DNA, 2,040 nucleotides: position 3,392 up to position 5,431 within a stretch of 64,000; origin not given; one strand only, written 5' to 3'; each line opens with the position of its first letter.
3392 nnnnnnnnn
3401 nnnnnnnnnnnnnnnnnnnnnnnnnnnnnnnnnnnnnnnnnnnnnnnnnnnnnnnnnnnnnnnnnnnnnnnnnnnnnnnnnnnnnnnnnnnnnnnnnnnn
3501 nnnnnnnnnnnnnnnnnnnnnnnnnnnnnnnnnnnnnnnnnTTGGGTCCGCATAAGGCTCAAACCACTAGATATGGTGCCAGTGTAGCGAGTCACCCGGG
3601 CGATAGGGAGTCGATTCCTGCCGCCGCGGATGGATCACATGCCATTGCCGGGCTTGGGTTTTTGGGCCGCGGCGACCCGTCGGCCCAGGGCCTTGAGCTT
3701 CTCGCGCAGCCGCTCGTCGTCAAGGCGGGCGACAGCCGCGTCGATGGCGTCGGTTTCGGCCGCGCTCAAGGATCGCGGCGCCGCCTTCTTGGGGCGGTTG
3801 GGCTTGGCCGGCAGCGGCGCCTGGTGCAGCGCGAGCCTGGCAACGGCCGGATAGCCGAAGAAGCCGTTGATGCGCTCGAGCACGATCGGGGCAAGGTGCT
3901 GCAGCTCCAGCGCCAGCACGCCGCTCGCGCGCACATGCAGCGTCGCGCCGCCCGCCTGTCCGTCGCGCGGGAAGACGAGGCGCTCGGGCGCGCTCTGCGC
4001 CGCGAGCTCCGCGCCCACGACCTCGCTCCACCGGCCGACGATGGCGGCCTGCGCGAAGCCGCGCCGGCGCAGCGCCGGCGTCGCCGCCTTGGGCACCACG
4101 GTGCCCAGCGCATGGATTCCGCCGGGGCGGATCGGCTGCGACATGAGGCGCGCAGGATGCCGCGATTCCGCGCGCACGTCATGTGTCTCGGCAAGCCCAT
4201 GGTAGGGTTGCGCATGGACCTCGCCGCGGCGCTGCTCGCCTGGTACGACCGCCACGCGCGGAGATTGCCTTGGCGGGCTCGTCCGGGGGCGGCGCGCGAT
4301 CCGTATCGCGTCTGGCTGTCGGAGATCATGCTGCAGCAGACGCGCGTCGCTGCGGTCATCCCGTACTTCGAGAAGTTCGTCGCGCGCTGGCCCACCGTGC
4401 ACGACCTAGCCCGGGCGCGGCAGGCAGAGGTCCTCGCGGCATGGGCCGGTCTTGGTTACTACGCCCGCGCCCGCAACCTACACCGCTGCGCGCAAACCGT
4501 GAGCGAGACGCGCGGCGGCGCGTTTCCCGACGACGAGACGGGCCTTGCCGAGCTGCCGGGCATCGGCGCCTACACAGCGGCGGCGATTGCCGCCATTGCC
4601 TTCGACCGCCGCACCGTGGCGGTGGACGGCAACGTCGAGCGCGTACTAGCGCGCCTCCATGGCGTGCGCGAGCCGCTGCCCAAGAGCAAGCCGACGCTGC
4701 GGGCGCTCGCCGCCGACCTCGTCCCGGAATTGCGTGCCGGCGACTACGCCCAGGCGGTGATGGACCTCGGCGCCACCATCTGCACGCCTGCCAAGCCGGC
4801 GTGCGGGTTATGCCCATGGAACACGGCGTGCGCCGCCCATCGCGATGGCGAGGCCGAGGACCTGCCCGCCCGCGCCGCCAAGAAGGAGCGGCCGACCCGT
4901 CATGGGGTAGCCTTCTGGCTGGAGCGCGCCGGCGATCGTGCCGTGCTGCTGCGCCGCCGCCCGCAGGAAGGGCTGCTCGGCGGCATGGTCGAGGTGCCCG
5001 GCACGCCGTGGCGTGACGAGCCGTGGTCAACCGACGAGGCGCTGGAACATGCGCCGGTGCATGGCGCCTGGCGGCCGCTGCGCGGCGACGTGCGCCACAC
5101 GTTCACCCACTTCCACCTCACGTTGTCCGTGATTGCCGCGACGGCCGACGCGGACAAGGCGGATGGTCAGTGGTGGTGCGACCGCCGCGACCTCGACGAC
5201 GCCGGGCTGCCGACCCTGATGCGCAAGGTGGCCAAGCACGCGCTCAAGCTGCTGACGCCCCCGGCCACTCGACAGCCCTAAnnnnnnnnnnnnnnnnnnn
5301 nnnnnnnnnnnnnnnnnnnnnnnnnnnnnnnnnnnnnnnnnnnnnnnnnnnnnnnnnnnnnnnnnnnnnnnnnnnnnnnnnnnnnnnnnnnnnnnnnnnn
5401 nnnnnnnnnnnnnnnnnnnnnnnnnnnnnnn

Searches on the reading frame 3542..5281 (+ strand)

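Call 88: search_protein_families(library=pfam, proteins=[window:3542-5281:+], max_evalue=0.00001)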
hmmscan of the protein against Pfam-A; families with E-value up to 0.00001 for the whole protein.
window:3542-5281:+ (579 aa): 2 families
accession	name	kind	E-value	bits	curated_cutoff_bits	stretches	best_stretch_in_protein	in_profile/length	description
PF00730.31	HhH-GPD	-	1.5e-21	77.2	26.2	1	260-381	2-94/108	HhH-GPD superfamily base excision DNA repair protein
PF14815.12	NUDIX_4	-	4.8e-21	75.1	35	1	462-565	6-112/113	NUDIX domain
